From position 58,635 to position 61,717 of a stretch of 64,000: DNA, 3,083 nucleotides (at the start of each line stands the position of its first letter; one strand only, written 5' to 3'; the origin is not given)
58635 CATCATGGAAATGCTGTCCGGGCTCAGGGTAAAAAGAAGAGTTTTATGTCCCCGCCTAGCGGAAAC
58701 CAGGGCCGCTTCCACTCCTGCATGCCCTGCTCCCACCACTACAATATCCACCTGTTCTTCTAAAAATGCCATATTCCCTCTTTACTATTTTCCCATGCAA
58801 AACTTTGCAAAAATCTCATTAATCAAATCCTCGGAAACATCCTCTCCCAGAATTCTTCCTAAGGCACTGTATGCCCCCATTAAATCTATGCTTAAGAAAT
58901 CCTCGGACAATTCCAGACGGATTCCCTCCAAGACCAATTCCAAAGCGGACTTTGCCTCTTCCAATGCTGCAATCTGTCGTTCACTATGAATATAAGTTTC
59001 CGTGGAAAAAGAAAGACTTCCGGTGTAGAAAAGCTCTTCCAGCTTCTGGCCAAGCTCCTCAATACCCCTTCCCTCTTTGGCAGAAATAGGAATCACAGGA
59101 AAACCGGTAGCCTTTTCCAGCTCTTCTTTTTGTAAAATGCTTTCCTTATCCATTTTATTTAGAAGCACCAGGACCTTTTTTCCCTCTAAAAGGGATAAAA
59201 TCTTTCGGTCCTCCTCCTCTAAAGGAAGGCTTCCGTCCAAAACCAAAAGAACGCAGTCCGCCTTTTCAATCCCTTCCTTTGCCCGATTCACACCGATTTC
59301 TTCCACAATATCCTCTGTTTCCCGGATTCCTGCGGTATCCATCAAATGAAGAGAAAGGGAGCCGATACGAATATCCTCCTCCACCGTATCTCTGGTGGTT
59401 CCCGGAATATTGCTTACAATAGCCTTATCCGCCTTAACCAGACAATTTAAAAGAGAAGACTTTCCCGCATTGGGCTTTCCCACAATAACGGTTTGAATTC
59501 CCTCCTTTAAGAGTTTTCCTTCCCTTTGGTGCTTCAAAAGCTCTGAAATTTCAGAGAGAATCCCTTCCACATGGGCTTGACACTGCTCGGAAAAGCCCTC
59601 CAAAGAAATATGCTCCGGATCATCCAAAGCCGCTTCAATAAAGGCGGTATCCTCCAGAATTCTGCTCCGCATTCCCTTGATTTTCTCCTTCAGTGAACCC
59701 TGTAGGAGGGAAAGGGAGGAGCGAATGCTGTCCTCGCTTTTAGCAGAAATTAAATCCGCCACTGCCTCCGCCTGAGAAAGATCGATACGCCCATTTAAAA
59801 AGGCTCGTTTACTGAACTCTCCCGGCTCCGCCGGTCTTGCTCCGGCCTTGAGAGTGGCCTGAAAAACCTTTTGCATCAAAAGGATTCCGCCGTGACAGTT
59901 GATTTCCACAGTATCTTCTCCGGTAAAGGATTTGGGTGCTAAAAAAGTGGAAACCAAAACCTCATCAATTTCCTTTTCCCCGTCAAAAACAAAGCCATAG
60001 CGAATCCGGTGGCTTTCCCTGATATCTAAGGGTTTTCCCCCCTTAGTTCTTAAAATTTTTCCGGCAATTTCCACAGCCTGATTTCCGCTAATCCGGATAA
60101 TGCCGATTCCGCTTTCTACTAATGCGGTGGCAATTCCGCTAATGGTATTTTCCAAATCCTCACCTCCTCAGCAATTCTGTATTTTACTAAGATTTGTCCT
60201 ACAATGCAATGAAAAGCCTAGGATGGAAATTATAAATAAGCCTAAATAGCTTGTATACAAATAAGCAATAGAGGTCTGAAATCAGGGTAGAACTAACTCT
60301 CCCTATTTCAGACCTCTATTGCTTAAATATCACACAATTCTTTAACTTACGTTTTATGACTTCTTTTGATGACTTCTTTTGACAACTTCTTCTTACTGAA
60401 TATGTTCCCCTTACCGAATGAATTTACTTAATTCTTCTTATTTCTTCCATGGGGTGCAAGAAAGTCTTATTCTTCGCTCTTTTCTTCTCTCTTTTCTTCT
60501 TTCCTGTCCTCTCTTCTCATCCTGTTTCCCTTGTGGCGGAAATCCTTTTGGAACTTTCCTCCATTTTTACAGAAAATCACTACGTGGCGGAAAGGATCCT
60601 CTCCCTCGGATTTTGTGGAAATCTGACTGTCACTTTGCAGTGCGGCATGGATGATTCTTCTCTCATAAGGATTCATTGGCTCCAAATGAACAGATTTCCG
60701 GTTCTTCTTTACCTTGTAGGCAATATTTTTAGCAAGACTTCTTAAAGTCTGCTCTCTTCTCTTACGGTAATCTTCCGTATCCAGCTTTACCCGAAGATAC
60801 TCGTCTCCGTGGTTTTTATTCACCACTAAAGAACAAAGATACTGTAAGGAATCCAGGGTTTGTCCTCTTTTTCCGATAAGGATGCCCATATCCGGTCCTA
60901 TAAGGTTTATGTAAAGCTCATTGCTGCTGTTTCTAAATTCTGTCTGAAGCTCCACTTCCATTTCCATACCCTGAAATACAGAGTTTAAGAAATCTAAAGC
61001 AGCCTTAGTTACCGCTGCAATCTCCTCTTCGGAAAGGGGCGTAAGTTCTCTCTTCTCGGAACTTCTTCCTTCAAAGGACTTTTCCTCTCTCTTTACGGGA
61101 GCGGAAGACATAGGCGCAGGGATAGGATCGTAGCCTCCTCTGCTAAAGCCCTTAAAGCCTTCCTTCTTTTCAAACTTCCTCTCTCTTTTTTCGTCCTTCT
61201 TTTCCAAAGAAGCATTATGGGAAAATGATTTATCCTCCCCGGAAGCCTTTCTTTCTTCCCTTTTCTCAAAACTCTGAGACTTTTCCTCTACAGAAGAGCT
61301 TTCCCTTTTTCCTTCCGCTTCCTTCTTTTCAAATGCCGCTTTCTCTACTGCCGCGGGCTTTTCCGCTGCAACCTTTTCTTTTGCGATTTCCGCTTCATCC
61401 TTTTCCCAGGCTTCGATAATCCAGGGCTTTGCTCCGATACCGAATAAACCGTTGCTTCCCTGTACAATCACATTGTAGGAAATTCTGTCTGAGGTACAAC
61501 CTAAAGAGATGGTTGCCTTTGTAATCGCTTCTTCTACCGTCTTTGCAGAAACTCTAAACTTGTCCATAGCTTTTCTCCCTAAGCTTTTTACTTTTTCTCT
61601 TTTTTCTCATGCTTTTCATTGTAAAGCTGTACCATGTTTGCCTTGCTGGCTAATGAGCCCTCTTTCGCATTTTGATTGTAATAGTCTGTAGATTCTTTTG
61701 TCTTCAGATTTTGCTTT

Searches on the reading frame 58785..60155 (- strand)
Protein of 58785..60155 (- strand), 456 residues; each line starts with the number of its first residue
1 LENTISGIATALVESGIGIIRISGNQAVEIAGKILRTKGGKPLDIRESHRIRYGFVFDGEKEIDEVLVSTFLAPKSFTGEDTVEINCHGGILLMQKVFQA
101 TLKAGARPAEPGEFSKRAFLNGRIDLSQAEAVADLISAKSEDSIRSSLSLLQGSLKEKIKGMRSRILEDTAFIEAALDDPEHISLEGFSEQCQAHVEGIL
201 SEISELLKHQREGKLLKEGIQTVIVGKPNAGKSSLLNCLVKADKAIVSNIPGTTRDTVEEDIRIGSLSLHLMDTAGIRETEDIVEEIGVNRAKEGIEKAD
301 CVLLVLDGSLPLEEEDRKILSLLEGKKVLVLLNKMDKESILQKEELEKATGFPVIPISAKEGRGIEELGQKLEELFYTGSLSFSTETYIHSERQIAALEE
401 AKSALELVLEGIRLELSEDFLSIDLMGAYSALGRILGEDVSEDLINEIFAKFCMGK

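Call 50: search_protein_families(library=pfam, proteins=[window:58785-60155:-])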
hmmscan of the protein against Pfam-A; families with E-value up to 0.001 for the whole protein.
window:58785-60155:- (456 aa): 9 families
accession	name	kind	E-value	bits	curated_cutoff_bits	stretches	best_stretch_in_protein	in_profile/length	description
PF12631.12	MnmE_helical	-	2.4e-55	188.4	40.1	1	126-453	1-211/211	MnmE helical domain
PF10396.14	TrmE_N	-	5.4e-41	139.9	29.8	1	4-123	1-117/117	GTP-binding protein TrmE N-terminus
PF01926.29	MMR_HSR1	-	3.3e-27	95.3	21.9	1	222-334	2-113/113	50S ribosome-binding GTPase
PF02421.24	FeoB_N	-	1.7e-18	67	27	1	221-371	2-155/156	Ferrous iron transport protein B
PF03193.22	RsgA_GTPase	-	3.5e-07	30.6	30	0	215-279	103-170/174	RsgA GTPase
PF00009.33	GTP_EFTU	-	4e-07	30.3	26.5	1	221-375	5-185/188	Elongation factor Tu GTP binding domain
PF00350.29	Dynamin_N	-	6.9e-06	26.6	27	0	223-255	2-34/168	Dynamin family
PF00025.27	Arf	-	0.00058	19.8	22.3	0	216-352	11-142/174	ADP-ribosylation factor family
PF16897.10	MMR_HSR1_Xtn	-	0.00094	19.6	35.2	0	327-371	57-99/106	C-terminal region of MMR_HSR1 domain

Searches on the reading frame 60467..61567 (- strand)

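Call 50: search_protein_families(library=pfam, proteins=[window:60467-61567:-])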
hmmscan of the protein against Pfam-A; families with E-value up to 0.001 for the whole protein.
window:60467-61567:- (366 aa): 3 families
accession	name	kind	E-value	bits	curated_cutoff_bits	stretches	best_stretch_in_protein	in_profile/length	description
PF01424.28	R3H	-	6.1e-22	77.9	26.8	1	273-332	1-59/60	R3H domain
PF14804.11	Jag_N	-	1.4e-18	67.5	25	1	6-54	1-49/50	Jag N-terminus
PF13083.13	KH_KhpA-B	-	2.2e-16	60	32.1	1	192-261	6-72/73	KhpA/KhpB, KH domain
